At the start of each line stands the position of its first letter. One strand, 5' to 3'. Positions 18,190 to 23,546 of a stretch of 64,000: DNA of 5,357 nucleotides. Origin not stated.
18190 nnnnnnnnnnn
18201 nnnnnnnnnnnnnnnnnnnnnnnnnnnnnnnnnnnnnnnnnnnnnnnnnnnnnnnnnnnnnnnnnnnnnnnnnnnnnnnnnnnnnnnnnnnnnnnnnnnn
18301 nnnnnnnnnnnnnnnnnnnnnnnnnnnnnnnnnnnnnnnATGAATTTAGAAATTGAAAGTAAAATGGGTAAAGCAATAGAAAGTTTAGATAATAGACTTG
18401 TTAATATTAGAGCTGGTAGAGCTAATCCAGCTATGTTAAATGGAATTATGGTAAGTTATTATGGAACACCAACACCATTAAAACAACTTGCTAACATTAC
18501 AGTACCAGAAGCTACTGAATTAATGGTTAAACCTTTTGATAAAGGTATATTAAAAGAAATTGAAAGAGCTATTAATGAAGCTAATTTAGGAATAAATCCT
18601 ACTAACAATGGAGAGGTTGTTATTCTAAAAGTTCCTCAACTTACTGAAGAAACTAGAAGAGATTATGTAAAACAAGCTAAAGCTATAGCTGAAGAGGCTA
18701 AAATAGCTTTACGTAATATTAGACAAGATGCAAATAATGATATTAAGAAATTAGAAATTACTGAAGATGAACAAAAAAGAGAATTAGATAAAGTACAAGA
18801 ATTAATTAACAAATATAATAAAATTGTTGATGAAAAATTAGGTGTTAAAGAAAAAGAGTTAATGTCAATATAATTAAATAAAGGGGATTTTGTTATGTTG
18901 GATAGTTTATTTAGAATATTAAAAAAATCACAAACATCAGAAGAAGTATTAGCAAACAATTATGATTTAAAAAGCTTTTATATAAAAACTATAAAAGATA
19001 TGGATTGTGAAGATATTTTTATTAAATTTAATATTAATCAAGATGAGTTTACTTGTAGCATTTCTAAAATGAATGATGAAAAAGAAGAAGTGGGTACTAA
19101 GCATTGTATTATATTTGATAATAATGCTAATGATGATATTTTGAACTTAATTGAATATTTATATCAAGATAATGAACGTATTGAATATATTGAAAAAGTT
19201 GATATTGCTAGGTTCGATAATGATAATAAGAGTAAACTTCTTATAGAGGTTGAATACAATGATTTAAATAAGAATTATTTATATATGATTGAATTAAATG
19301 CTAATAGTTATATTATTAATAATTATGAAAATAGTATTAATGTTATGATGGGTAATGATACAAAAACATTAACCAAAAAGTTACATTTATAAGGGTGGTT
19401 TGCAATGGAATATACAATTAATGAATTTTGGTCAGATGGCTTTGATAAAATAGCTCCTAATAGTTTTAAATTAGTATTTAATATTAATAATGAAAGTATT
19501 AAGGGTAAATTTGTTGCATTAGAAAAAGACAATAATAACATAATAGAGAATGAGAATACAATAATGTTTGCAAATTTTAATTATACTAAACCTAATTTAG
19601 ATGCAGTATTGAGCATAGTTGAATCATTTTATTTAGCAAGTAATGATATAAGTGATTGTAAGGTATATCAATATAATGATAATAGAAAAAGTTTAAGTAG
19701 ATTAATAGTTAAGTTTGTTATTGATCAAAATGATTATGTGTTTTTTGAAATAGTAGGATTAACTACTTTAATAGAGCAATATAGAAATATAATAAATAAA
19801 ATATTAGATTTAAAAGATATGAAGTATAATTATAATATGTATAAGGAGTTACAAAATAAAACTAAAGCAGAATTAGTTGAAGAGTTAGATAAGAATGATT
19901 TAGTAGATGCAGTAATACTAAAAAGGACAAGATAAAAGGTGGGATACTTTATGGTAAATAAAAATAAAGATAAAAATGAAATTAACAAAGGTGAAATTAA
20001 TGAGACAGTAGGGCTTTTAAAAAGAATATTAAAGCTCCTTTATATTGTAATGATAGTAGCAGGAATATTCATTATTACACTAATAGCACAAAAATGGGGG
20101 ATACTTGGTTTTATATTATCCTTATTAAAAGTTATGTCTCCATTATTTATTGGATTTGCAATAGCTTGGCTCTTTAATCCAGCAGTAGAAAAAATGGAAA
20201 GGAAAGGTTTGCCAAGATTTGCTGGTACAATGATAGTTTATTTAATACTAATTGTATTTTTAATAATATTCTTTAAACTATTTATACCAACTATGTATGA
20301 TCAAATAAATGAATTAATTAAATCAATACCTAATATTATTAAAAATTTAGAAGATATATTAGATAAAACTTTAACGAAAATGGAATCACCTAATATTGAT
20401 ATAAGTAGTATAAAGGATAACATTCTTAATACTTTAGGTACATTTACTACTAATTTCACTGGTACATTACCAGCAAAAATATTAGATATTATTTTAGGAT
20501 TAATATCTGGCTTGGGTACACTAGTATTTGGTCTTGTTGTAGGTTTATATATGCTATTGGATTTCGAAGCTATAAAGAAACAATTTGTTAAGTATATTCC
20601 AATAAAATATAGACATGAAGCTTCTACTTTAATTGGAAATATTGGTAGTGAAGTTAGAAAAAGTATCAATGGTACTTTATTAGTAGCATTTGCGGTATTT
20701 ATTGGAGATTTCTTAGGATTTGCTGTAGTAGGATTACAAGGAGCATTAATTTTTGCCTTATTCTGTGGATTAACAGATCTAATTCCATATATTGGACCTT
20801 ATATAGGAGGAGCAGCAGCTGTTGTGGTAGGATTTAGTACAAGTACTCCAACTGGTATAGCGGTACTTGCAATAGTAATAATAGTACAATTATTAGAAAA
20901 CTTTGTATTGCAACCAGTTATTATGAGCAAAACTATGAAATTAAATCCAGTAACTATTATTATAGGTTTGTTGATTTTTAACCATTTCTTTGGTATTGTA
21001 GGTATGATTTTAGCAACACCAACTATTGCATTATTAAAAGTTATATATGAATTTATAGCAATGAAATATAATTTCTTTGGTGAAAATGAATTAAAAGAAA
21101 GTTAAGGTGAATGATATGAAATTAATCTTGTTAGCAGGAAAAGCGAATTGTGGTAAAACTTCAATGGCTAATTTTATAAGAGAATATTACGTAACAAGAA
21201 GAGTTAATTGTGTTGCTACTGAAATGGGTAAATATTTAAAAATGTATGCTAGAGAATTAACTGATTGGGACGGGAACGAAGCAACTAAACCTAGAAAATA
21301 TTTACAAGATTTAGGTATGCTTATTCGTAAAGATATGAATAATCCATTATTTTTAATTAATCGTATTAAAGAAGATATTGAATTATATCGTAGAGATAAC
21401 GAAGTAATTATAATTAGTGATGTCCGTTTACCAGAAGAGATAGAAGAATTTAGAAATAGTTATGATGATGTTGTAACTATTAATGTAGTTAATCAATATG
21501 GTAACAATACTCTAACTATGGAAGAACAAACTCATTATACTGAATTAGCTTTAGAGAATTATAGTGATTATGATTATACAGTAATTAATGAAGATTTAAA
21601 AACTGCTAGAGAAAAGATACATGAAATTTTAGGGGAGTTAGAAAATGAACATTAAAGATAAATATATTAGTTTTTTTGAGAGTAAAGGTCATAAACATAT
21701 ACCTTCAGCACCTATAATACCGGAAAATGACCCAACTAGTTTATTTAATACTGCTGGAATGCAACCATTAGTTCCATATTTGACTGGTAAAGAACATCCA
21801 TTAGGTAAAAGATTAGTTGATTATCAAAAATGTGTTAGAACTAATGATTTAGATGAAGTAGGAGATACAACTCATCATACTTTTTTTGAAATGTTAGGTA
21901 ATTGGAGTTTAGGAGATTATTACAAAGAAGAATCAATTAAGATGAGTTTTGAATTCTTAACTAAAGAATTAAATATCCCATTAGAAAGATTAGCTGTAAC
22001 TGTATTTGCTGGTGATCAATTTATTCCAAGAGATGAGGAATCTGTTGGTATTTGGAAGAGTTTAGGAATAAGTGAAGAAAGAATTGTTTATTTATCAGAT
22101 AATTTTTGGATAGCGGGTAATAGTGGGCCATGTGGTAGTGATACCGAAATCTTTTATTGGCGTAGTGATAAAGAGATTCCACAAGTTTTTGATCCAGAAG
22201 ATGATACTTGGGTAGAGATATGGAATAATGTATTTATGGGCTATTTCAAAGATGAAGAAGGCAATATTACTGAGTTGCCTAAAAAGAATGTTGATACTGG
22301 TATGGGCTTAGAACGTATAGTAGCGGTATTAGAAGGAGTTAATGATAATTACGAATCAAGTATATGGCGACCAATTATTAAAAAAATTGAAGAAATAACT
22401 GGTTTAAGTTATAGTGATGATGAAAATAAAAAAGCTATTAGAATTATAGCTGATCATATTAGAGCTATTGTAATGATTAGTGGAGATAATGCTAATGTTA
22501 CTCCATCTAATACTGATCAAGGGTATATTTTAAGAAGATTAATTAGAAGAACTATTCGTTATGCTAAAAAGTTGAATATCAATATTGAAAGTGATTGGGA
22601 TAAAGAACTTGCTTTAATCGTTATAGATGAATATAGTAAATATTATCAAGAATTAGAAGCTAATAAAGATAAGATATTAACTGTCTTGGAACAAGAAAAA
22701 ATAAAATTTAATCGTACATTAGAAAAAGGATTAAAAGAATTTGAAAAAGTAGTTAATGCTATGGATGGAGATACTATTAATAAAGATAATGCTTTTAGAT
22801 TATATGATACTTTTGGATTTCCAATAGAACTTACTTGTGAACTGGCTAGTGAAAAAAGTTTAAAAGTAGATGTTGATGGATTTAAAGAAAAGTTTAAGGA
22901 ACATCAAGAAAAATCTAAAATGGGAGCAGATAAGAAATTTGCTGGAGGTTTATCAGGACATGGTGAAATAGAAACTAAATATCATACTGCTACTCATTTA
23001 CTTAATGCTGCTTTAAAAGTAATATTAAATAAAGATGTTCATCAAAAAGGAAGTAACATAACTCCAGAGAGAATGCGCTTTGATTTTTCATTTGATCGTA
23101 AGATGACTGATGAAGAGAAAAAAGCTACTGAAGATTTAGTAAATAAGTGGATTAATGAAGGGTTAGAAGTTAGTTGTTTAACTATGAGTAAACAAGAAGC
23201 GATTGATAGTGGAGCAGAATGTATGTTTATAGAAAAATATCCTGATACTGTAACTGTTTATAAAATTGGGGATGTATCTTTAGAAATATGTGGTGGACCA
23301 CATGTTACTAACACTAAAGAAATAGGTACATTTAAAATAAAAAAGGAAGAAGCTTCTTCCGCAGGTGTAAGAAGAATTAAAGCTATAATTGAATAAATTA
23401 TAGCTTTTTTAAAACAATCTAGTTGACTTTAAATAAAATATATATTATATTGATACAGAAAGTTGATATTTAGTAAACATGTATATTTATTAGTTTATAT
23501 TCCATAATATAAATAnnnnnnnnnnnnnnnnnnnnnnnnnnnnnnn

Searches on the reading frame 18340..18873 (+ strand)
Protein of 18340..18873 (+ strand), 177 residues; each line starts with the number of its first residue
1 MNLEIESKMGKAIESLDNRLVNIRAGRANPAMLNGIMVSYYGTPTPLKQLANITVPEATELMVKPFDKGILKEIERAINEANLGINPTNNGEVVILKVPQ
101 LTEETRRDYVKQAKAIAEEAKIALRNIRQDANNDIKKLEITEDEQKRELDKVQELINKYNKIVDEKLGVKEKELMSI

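Call 71: search_protein_families(library=pfam, proteins=[window:18340-18873:+], max_evalue=0.001)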
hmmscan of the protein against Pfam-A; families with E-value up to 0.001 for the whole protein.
window:18340-18873:+ (177 aa): 1 family
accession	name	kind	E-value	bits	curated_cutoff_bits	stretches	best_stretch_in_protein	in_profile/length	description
PF01765.24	RRF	-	1.3e-59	201.1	29.7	1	17-175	2-164/164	Ribosome recycling factor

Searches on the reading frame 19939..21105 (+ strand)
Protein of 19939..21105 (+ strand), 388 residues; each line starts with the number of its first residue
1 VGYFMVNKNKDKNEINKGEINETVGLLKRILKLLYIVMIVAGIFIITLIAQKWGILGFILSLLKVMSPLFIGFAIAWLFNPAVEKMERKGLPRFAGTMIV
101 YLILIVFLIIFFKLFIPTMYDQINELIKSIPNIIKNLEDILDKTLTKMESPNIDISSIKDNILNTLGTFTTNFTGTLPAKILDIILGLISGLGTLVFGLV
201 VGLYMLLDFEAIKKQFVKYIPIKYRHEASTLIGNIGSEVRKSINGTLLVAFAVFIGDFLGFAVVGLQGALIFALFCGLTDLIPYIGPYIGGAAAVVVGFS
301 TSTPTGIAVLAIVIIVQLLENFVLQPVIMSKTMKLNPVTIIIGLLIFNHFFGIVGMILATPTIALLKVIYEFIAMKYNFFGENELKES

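Call 71: search_protein_families(library=pfam, proteins=[window:19939-21105:+], max_evalue=0.001)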
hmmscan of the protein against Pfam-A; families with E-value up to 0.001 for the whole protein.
window:19939-21105:+ (388 aa): 1 family
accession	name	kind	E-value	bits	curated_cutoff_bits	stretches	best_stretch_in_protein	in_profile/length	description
PF01594.21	AI-2E_transport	-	4.4e-60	204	34.3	1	50-373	19-326/327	AI-2E family transporter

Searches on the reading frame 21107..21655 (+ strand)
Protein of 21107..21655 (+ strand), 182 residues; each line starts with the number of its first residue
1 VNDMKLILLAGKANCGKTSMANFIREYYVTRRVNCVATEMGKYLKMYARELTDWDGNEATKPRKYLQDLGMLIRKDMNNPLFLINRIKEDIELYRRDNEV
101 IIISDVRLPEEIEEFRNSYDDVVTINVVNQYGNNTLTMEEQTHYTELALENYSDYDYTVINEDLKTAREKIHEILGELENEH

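Call 71: search_protein_families(library=pfam, proteins=[window:21107-21655:+], max_evalue=0.001)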
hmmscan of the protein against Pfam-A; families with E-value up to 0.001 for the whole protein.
window:21107-21655:+ (182 aa): 3 families
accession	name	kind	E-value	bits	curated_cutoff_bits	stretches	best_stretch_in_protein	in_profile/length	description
PF21448.3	DNMK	-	2.2e-07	31.2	27.1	1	62-163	130-224/232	Deoxynucleotide monophosphate kinase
PF13238.12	AAA_18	-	8.7e-05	23.4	29.4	1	7-155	1-116/128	AAA domain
PF04275.20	P-mevalo_kinase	-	0.00016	22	33.8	1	10-120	2-113/114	Phosphomevalonate kinase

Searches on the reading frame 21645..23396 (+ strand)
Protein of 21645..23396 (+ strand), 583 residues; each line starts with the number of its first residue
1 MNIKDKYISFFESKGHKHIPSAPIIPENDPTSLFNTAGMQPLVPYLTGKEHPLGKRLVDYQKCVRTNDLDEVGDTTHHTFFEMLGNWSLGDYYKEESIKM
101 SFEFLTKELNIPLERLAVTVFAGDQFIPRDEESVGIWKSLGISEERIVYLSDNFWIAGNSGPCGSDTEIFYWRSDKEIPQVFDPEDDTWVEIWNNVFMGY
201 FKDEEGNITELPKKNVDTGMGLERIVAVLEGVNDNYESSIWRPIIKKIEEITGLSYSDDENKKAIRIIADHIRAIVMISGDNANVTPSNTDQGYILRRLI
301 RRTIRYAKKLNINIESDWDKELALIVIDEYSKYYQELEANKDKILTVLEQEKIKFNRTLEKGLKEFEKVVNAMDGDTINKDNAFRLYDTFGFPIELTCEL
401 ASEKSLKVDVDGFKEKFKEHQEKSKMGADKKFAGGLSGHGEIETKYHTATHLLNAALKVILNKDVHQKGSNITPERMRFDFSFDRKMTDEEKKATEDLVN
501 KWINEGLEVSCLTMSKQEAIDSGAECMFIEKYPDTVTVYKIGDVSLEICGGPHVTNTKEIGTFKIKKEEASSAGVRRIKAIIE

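Call 71: search_protein_families(library=pfam, proteins=[window:21645-23396:+], max_evalue=0.001)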
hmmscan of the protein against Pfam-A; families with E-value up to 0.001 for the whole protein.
window:21645-23396:+ (583 aa): 2 families
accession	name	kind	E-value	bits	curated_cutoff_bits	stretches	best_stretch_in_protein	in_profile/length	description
PF01411.24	tRNA-synt_2c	-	1e-139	467.1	30.3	1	2-432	1-436/552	tRNA synthetases class II (A)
PF07973.19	tRNA_SAD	-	1.5e-18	66.9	24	1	536-578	1-43/44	Threonyl and Alanyl tRNA synthetase second additional domain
